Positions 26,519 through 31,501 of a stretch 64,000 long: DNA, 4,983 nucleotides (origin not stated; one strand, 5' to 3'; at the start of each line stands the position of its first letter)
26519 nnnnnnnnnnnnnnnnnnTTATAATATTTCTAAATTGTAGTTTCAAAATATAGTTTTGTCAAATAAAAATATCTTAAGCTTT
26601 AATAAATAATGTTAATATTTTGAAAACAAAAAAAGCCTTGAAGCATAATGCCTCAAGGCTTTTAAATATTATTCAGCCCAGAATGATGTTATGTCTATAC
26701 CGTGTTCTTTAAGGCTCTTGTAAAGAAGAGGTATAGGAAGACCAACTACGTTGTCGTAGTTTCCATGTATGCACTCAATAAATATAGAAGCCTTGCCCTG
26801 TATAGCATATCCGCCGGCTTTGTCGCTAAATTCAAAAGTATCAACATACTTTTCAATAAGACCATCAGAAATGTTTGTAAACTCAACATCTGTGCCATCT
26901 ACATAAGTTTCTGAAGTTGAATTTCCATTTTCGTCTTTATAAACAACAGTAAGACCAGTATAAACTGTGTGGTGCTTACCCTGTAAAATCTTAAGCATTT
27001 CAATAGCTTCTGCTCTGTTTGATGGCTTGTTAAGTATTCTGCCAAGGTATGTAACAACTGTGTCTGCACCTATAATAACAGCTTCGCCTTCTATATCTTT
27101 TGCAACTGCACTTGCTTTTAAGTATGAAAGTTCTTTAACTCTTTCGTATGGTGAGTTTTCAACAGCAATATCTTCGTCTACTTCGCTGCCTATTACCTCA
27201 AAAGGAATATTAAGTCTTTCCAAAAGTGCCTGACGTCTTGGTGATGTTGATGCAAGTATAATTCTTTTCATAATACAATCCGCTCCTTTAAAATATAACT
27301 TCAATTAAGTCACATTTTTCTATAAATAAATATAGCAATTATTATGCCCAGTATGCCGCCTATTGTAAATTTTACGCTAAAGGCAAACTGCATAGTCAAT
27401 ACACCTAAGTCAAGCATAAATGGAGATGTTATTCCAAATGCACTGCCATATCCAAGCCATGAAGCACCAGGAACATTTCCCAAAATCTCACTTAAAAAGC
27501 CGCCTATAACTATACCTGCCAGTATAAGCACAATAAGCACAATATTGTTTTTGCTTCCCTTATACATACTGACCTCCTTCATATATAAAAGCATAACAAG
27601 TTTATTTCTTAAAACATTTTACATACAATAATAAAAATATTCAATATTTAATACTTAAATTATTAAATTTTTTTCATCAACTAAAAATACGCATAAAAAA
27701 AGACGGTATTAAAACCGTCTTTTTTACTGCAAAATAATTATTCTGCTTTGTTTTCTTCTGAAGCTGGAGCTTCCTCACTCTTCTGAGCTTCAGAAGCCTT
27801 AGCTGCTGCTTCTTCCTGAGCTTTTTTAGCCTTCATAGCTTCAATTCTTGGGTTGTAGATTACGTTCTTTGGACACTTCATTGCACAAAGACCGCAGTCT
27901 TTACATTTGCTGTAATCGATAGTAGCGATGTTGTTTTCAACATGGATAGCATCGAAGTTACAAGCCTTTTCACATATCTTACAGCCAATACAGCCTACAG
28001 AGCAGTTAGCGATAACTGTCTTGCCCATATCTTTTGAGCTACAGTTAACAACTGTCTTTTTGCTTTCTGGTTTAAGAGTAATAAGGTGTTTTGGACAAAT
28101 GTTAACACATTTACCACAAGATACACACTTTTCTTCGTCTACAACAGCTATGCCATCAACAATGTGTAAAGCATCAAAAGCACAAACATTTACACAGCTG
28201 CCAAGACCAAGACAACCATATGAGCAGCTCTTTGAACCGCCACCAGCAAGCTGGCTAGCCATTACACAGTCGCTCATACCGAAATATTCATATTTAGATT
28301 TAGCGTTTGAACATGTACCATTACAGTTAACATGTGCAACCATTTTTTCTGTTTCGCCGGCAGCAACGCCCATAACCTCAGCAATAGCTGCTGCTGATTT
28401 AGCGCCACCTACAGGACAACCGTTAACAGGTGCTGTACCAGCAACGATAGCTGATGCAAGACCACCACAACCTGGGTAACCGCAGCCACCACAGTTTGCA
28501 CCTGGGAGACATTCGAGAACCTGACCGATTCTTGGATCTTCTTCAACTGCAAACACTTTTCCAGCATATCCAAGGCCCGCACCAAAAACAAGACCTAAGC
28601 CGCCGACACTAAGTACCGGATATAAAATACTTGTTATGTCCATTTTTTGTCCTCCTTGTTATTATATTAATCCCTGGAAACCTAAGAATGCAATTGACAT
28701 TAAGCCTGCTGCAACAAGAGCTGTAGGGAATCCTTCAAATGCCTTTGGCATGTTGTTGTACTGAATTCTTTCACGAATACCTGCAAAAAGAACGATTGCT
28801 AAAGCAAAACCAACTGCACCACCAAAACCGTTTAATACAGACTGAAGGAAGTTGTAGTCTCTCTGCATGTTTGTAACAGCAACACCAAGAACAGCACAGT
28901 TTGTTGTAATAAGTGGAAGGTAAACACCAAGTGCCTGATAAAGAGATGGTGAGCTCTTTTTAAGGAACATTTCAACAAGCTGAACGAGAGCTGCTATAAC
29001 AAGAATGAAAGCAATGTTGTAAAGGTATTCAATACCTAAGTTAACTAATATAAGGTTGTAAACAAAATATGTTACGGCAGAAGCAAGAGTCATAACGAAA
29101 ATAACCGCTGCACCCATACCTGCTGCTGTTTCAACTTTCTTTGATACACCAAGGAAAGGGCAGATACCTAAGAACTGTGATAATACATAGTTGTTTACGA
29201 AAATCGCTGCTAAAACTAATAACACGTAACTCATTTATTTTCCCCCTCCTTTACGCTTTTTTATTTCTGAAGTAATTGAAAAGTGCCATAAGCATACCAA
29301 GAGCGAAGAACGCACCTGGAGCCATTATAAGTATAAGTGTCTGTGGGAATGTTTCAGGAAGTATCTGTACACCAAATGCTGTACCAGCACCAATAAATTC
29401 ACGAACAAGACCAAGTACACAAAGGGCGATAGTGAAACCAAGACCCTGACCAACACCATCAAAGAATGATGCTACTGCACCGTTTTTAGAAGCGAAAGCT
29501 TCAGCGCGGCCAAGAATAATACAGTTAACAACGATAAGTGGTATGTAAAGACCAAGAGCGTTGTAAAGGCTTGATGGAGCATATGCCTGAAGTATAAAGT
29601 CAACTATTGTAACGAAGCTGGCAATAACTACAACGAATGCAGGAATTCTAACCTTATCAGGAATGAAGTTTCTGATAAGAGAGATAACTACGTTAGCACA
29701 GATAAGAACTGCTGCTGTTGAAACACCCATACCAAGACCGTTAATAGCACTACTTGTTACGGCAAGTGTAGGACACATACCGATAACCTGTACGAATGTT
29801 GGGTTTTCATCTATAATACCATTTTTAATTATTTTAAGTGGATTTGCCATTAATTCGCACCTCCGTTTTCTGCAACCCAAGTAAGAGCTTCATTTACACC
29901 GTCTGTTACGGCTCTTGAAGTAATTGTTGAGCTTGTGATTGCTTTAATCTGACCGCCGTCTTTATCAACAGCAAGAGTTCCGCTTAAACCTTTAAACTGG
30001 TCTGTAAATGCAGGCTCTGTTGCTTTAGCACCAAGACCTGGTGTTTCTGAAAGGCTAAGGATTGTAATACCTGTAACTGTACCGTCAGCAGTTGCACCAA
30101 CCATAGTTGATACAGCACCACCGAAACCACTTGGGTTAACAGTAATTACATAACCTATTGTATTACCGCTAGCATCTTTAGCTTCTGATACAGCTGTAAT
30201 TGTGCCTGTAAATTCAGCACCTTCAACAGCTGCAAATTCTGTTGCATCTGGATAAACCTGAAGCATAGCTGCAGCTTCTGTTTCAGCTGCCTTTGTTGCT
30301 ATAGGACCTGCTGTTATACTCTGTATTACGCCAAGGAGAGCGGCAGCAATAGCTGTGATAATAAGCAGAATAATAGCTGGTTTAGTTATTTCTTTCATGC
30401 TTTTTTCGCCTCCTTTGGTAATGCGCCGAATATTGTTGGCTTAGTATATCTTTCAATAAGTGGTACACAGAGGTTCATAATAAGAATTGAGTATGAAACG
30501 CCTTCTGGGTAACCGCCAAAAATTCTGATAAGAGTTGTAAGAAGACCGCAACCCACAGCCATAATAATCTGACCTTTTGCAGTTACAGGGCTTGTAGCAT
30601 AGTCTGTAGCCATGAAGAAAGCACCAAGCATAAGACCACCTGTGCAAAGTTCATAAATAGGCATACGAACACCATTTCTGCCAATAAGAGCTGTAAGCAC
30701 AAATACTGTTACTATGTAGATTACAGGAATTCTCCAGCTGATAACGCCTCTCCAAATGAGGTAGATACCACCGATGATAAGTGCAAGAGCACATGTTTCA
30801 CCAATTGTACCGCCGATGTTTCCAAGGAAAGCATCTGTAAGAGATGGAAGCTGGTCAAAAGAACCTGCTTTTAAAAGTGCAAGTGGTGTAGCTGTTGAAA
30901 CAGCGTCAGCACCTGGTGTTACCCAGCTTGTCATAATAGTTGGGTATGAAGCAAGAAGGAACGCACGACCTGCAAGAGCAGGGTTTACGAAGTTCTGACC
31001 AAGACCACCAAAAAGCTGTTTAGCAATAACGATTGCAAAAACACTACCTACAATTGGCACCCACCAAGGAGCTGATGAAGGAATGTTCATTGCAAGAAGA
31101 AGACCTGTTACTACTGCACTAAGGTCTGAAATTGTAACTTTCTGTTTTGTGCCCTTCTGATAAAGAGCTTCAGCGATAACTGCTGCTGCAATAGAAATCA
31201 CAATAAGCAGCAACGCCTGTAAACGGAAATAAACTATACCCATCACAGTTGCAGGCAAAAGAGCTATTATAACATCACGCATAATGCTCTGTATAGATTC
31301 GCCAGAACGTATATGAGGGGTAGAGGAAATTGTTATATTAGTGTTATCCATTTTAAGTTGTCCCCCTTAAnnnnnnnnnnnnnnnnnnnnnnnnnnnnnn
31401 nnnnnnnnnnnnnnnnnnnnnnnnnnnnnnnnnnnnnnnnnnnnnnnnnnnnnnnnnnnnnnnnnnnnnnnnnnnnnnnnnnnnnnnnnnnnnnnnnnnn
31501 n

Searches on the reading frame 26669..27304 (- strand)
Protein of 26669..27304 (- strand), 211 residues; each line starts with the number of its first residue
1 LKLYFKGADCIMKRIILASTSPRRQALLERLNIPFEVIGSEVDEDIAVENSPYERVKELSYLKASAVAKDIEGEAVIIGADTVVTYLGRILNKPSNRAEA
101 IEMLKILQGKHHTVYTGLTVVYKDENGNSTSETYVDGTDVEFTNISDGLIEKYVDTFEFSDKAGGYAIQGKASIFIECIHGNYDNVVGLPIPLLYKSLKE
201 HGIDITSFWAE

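Call 90: search_protein_families(library=pfam, proteins=[window:26669-27304:-], max_evalue=0.00001)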
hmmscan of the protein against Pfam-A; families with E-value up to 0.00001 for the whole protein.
window:26669-27304:- (211 aa): 1 family
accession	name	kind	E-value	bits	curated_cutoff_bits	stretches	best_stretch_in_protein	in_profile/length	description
PF02545.19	Maf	-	1.5e-59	201.3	27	1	14-200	1-186/187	Maf-like protein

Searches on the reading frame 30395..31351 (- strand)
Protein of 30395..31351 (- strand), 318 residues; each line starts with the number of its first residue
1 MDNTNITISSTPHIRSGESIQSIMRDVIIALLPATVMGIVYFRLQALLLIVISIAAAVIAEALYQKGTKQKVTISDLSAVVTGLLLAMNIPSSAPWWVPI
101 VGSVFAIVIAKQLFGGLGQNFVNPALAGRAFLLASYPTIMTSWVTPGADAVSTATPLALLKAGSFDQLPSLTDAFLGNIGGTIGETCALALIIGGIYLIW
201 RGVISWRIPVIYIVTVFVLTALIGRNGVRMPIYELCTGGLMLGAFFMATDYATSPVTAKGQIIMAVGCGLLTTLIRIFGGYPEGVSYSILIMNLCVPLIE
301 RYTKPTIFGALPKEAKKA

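Call 87: search_protein_families(library=pfam, proteins=[window:30395-31351:-], max_evalue=0.00001)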
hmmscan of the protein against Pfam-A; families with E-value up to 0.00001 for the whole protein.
window:30395-31351:- (318 aa): 1 family
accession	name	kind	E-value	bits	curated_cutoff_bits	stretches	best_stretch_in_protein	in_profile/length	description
PF03116.20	NQR2_RnfD_RnfE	-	1.5e-126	422.2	27.7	1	8-309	2-296/296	NQR2, RnfD, RnfE family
